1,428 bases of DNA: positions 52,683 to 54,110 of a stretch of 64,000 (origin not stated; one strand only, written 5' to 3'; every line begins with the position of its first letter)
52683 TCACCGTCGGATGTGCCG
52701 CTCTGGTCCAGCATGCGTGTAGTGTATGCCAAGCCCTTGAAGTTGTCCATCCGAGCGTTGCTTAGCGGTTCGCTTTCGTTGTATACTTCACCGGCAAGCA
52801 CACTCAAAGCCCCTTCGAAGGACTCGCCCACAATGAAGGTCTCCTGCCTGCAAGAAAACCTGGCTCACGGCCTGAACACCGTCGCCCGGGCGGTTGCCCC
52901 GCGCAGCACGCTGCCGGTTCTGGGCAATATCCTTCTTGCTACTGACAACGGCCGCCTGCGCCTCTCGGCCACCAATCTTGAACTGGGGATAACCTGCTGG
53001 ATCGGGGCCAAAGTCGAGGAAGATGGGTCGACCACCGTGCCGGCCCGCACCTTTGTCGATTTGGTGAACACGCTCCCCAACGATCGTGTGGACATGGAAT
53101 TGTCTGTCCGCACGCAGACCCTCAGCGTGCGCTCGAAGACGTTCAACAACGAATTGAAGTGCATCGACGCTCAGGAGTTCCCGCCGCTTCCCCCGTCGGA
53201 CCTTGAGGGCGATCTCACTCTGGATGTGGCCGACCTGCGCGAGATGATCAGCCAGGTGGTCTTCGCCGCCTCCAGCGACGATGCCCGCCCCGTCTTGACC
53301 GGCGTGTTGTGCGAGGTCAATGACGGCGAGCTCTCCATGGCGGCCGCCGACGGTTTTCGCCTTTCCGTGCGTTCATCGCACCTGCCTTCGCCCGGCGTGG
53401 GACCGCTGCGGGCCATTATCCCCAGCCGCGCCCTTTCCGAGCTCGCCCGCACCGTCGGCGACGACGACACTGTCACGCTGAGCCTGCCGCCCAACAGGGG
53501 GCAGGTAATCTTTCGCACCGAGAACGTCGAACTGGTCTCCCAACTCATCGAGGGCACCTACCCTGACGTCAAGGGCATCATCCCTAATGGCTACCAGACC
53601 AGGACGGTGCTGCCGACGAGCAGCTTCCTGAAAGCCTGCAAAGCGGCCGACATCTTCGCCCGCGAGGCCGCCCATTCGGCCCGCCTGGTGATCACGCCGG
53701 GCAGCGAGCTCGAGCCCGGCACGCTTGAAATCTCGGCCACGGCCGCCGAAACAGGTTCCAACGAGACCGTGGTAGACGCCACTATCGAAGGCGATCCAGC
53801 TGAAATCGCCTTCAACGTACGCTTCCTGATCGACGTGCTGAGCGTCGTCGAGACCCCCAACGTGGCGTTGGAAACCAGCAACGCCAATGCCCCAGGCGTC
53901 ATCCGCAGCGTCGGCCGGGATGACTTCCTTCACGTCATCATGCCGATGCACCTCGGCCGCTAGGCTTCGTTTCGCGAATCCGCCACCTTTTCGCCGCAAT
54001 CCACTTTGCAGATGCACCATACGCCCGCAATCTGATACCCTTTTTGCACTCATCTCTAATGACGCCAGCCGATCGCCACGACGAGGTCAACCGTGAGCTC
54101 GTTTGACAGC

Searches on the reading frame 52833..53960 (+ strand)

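Call 72: search_protein_families(library=pfam, proteins=[window:52833-53960:+], max_evalue=0.001)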
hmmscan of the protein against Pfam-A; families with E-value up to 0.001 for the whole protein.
window:52833-53960:+ (376 aa): 3 families
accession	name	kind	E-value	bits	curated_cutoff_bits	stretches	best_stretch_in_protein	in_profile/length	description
PF02767.21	DNA_pol3_beta_2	-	3.1e-32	111.7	27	2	130-245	2-116/116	DNA polymerase III beta subunit, central domain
PF00712.24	DNA_pol3_beta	-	1.7e-29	102.8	24.4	2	1-120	1-120/120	DNA polymerase III beta subunit, N-terminal domain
PF02768.20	DNA_pol3_beta_3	-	1.3e-23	83.5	27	1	249-372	3-120/121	DNA polymerase III beta subunit, C-terminal domain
